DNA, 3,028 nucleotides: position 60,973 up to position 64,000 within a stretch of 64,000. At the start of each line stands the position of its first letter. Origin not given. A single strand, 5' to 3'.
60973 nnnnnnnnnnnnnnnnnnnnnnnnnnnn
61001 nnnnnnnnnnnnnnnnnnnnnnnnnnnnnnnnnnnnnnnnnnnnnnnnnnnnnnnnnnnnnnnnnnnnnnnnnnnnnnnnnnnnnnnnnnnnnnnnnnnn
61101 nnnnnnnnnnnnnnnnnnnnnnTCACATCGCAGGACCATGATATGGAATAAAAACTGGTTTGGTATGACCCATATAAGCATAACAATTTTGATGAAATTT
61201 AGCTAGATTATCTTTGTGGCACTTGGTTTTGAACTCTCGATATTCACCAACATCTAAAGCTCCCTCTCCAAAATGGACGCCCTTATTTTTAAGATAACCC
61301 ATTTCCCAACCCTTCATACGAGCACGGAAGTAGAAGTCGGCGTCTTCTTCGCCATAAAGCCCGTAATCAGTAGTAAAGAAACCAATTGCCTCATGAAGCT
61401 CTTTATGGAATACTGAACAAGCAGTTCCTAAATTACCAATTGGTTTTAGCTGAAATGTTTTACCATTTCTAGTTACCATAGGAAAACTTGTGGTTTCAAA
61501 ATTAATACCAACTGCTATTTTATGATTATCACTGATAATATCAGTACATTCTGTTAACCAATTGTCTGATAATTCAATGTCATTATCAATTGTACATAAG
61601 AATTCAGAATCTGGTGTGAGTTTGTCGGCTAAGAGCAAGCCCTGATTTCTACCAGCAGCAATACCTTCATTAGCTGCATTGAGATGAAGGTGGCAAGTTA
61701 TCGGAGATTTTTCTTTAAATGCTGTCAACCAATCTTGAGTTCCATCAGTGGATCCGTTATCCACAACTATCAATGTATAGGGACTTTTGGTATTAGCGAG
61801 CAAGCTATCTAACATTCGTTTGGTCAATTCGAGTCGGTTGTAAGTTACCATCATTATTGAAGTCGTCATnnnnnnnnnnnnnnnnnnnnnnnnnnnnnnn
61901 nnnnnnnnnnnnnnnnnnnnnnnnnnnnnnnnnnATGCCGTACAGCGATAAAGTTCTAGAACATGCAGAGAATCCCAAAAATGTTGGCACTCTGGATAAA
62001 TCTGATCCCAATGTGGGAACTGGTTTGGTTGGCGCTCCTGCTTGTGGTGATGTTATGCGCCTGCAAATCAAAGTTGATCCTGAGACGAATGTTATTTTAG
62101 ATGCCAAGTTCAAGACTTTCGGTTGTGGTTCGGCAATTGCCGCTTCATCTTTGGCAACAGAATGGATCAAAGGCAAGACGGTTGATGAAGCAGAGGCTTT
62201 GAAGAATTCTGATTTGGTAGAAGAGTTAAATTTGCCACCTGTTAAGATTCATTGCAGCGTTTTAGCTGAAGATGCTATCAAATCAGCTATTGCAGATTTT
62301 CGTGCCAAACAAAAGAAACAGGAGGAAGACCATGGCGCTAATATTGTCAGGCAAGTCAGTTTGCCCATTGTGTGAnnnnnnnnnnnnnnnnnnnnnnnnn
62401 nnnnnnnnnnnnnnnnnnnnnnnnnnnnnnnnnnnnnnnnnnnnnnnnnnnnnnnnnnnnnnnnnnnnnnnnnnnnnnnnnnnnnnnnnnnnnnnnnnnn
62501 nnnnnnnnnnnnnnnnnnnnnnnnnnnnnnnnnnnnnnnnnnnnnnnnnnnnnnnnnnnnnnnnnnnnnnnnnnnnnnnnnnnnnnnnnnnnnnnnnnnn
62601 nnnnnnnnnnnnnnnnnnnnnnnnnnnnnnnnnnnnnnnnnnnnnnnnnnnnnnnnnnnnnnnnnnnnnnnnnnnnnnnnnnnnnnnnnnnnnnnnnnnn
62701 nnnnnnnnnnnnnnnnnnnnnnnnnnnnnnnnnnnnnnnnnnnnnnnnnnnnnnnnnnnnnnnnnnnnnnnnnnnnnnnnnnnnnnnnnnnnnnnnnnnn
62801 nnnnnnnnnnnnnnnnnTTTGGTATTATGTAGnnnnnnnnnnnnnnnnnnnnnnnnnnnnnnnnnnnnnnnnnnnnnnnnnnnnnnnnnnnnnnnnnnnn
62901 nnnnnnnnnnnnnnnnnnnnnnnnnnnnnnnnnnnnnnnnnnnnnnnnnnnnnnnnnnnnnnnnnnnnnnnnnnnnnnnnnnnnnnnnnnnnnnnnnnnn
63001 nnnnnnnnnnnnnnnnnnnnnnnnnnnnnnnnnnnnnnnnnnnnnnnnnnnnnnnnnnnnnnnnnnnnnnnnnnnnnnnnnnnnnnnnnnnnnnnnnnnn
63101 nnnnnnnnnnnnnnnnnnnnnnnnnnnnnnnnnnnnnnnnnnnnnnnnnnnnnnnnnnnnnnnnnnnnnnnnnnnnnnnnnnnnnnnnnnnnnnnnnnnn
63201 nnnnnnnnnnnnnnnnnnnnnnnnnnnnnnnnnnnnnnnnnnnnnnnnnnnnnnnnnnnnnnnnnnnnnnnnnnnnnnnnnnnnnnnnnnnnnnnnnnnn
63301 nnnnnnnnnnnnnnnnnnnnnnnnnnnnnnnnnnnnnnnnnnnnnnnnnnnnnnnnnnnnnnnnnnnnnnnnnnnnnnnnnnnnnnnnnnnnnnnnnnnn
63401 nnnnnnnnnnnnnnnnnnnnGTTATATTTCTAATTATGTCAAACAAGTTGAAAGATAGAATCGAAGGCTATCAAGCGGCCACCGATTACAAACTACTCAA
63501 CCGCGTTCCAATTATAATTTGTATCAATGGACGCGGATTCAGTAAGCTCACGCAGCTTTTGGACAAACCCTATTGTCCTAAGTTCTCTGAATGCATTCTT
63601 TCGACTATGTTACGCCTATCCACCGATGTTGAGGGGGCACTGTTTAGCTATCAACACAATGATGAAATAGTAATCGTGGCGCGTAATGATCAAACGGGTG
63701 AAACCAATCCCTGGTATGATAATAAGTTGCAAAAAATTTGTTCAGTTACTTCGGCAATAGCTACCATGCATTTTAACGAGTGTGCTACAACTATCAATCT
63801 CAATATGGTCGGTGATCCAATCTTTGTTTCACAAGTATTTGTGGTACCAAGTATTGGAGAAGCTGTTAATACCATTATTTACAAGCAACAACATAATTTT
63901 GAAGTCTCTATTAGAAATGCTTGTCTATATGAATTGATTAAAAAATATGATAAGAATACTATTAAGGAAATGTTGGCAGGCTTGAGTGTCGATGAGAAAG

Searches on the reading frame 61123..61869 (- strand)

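Call 73: search_protein_families(library=pfam, proteins=[window:61123-61869:-], max_evalue=0.001)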
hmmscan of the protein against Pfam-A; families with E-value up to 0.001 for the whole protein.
window:61123-61869:- (248 aa): 2 families
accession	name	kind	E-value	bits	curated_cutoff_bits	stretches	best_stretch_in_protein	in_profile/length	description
PF00535.33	Glycos_transf_2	-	5.3e-22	79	23.3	1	4-125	1-117/168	Glycosyl transferase family 2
PF13641.12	Glyco_tranf_2_3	-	4.7e-06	27.2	27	0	3-56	3-56/230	Glycosyltransferase like family 2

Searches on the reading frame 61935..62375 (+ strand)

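Call 73: search_protein_families(library=pfam, proteins=[window:61935-62375:+], max_evalue=0.001)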
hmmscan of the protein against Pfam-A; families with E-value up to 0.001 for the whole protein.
window:61935-62375:+ (146 aa): 1 family
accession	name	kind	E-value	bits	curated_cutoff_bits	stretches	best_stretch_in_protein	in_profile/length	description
PF01592.21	NifU_N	-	2.2e-52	177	22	1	3-128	2-126/127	NifU-like N terminal domain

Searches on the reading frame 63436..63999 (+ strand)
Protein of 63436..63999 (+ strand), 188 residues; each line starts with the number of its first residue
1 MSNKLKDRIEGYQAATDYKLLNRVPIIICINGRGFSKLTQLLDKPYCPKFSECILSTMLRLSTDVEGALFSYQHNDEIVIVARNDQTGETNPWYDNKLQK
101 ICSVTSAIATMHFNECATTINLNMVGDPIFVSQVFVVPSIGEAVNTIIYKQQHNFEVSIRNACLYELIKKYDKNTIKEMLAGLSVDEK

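Call 37: search_protein_families(library=pfam, proteins=[window:63436-63999:+], max_evalue=0.001)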
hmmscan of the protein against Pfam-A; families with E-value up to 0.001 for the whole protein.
window:63436-63999:+ (188 aa): 1 family
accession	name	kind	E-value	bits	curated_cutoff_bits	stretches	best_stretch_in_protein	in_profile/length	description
PF04446.17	Thg1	-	4.4e-16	59.4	29.2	1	11-138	6-130/130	tRNAHis guanylyltransferase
